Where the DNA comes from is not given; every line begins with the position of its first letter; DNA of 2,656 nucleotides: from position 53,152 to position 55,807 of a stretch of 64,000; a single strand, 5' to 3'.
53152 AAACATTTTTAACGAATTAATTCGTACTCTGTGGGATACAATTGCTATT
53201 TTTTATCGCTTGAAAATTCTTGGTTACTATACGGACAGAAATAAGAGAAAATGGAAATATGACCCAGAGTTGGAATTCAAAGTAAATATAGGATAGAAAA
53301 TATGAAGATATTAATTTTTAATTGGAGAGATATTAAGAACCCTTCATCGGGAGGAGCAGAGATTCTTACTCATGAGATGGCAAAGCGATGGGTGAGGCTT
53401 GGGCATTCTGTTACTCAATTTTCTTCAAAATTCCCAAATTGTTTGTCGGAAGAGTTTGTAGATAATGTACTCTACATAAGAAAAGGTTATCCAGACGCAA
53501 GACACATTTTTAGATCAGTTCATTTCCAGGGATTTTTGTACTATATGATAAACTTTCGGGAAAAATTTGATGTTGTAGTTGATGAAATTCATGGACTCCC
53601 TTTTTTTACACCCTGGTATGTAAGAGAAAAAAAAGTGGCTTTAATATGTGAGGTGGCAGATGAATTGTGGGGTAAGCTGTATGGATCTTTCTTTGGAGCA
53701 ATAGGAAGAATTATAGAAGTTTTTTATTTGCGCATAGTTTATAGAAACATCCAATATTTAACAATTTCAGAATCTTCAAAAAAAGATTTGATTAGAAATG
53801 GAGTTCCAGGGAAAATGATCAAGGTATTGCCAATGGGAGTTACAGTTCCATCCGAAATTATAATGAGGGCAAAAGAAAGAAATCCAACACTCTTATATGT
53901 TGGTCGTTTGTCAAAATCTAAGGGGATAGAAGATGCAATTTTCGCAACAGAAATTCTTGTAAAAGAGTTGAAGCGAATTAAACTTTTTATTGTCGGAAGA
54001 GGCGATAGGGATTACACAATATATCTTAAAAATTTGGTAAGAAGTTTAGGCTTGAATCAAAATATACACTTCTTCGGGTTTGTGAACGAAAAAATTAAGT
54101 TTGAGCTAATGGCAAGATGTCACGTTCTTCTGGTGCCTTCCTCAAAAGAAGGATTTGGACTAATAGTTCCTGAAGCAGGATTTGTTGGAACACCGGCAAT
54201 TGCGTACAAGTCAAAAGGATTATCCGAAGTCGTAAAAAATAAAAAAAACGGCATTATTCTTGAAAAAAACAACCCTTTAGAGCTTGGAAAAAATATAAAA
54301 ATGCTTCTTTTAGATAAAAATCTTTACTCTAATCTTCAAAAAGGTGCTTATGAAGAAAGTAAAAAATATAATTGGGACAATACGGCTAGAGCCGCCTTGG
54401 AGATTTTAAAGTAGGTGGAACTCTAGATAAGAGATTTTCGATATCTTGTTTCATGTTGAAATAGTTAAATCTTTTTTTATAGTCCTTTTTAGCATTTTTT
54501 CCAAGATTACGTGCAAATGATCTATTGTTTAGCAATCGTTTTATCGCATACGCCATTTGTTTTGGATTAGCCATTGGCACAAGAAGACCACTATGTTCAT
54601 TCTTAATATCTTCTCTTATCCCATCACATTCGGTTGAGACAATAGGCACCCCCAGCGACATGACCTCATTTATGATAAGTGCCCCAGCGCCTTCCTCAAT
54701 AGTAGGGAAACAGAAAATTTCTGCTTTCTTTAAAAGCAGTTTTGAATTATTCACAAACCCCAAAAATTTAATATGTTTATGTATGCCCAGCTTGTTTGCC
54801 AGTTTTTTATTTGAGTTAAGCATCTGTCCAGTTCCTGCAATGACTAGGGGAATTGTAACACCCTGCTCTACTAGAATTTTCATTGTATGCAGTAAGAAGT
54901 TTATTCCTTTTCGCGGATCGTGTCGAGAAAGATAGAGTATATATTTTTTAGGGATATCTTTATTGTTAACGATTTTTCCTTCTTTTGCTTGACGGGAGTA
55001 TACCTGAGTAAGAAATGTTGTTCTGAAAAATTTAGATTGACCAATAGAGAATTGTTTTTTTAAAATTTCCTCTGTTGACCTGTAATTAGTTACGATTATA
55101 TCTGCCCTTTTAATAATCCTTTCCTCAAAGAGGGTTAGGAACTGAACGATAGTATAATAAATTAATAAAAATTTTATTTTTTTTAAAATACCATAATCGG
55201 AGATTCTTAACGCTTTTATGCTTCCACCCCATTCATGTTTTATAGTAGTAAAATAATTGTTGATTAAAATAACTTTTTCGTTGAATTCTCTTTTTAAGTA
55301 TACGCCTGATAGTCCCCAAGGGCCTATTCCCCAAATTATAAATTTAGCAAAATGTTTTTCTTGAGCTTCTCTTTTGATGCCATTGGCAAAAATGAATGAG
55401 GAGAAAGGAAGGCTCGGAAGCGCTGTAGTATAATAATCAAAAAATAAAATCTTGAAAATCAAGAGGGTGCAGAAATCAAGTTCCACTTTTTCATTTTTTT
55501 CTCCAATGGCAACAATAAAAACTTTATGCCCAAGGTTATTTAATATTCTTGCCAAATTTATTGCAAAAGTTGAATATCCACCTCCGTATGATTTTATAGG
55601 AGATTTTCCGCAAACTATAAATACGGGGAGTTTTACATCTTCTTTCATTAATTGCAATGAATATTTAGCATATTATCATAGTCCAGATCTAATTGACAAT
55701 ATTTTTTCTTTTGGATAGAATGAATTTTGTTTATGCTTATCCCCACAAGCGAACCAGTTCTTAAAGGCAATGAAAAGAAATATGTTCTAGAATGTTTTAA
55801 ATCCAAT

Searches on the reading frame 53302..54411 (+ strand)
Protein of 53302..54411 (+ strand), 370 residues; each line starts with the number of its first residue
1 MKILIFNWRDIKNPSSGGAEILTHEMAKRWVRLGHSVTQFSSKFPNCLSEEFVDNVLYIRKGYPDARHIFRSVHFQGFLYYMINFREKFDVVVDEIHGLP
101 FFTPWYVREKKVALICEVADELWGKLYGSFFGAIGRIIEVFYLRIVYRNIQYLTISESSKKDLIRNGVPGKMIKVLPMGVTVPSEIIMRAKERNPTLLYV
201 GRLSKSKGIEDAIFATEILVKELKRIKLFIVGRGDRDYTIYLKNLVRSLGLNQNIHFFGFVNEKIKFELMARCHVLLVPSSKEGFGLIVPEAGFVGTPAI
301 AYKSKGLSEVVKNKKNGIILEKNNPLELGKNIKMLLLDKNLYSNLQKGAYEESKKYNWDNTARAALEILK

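Call 47: search_protein_families(library=pfam, proteins=[window:53302-54411:+], max_evalue=0.001)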
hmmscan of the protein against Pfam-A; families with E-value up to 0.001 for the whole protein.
window:53302-54411:+ (370 aa): 5 families
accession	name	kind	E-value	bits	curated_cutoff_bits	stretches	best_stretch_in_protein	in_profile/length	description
PF00534.26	Glycos_transf_1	-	4.5e-36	124.4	26.4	1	190-351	11-171/172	Glycosyl transferases group 1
PF13692.12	Glyco_trans_1_4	-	2.9e-26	92.8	27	1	195-337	2-141/142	Glycosyl transferases group 1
PF20706.3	GT4-conflict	-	3.6e-12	46.4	26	1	168-314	169-323/385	Family 4 Glycosyltransferase in conflict systems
PF13439.12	Glyco_transf_4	-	3.1e-10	40.8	28.5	1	17-180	2-166/170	Glycosyltransferase Family 4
PF13579.12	Glyco_trans_4_4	-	3.6e-05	24.6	29.7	1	17-179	1-158/158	Glycosyl transferase 4-like domain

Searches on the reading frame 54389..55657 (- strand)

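Call 47: search_protein_families(library=pfam, proteins=[window:54389-55657:-], max_evalue=0.001)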
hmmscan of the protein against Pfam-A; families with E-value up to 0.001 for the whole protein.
window:54389-55657:- (423 aa): 4 families
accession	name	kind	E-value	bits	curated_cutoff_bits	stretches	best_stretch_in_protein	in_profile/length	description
PF00534.26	Glycos_transf_1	-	4e-34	118.1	26.4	1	231-391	9-171/172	Glycosyl transferases group 1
PF13692.12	Glyco_trans_1_4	-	5.2e-29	101.8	27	1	238-378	2-142/142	Glycosyl transferases group 1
PF20706.3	GT4-conflict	-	1.6e-05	24.5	26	0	237-393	197-372/385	Family 4 Glycosyltransferase in conflict systems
PF13439.12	Glyco_transf_4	-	8.2e-05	23.1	28.5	1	26-206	2-155/170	Glycosyltransferase Family 4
